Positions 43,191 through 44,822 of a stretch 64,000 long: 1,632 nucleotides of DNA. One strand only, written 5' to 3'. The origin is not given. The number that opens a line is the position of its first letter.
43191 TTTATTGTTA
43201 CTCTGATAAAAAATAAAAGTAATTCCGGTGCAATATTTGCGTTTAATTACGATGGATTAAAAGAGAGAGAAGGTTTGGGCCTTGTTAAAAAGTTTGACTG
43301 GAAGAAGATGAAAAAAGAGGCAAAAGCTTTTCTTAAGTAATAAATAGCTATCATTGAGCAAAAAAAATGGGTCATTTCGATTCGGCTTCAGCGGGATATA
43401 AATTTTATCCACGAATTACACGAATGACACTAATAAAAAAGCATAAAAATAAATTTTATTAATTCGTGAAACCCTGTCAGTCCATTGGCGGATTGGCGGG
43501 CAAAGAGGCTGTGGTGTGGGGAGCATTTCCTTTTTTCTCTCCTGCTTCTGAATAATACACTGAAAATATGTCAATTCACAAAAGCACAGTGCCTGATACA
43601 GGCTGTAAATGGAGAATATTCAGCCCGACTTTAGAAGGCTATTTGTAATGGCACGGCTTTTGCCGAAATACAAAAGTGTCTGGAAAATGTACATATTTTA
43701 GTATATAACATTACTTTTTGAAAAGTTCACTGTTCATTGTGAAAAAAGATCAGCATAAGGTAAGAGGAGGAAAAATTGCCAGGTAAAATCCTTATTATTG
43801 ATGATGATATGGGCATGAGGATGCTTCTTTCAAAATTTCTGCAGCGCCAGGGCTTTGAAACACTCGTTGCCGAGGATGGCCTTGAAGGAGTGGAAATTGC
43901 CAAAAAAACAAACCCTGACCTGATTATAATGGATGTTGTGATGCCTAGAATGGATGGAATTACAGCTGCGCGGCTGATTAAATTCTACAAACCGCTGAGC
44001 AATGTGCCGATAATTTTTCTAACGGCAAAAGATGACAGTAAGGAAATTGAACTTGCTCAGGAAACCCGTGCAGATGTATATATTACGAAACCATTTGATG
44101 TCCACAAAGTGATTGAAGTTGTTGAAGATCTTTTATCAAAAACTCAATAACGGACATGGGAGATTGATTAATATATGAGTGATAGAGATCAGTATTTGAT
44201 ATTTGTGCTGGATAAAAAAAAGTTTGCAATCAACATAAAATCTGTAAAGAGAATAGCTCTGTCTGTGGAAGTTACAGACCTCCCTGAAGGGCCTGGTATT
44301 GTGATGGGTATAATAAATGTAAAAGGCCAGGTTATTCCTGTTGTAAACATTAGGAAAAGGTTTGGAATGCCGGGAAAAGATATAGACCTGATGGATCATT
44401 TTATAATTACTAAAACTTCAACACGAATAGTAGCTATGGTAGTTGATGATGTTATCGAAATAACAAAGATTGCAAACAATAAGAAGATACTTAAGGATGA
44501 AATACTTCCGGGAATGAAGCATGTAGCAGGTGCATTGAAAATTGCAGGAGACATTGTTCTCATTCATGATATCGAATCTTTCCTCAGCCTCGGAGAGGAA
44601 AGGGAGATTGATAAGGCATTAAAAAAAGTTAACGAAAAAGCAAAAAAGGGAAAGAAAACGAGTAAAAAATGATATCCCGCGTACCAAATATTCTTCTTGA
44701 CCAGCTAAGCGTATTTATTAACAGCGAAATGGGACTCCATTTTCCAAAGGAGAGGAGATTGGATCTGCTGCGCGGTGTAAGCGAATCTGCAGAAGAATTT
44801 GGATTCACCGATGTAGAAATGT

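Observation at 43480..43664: Near-consensus sigma-54 promoter with candidate upstream activator sites; matching bEBP encoded 12 kb away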

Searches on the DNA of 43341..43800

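Call 67: search_rna_families(source=window, start=43341, end=43800, threshold=evalue, max_evalue=1)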
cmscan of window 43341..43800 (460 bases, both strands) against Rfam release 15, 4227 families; matches with E-value up to 1: 0.
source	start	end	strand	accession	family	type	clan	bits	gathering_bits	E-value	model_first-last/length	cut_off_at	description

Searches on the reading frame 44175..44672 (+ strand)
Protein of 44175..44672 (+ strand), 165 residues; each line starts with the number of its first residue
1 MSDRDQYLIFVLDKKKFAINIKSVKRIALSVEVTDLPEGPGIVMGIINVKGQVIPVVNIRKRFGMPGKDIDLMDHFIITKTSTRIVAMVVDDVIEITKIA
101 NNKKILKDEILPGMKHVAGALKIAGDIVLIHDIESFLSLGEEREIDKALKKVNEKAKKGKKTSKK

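Call 5: search_protein_families(library=pfam, proteins=[window:44175-44672:+])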
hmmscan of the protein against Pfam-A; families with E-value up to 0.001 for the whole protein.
window:44175-44672:+ (165 aa): 1 family
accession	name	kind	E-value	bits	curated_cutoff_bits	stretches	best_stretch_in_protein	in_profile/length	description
PF01584.24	CheW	-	2.4e-25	89.2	23.5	1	6-138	1-135/138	CheW-like domain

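Call 14: find_encoding_contigs(protein=window:44175-44672:+, flank=6000, max_places=10)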
Protein window:44175-44672:+ (165 aa): 9 contigs read that carry it; 6 places shown.
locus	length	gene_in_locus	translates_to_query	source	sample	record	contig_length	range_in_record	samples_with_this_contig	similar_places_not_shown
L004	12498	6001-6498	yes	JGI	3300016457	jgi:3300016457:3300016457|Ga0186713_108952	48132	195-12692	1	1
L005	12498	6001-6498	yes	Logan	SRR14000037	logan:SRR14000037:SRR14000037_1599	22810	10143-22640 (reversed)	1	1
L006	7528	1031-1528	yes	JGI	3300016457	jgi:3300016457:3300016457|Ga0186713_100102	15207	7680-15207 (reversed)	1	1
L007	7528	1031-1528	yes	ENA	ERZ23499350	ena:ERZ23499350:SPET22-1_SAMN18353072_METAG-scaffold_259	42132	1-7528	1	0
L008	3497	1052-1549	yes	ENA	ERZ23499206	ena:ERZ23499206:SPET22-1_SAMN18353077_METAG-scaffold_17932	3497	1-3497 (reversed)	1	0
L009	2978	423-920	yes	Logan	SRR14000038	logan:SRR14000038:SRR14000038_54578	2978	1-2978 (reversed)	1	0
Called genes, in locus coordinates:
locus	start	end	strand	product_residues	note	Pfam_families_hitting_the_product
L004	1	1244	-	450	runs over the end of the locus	PF00278:Orn_DAP_Arg_deC, PF02784:Orn_Arg_deC_N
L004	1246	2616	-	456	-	PF00696:AA_kinase, PF22468:ACT_9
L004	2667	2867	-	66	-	-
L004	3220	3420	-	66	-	PF00313:CSD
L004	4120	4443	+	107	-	-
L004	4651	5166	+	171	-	-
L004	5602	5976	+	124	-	PF00072:Response_reg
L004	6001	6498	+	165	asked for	PF01584:CheW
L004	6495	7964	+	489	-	PF01739:CheR, PF08242:Methyltransf_12 (faint), PF12895:ANAPC3 (faint), PF13414:TPR_11 (faint), PF00515:TPR_1 (faint), PF07719:TPR_2 (faint), PF13181:TPR_8 (faint), PF13428:TPR_14 (faint), +3 more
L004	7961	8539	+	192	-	PF01584:CheW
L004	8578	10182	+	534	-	-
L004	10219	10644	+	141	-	PF01627:Hpt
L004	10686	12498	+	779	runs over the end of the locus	PF01627:Hpt, PF02518:HATPase_c, PF01584:CheW, PF00072:Response_reg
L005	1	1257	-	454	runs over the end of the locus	PF00278:Orn_DAP_Arg_deC, PF02784:Orn_Arg_deC_N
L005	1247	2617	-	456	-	PF00696:AA_kinase, PF22468:ACT_9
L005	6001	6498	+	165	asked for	PF01584:CheW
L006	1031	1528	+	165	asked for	PF01584:CheW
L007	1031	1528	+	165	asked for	PF01584:CheW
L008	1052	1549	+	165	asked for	PF01584:CheW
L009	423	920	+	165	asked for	PF01584:CheW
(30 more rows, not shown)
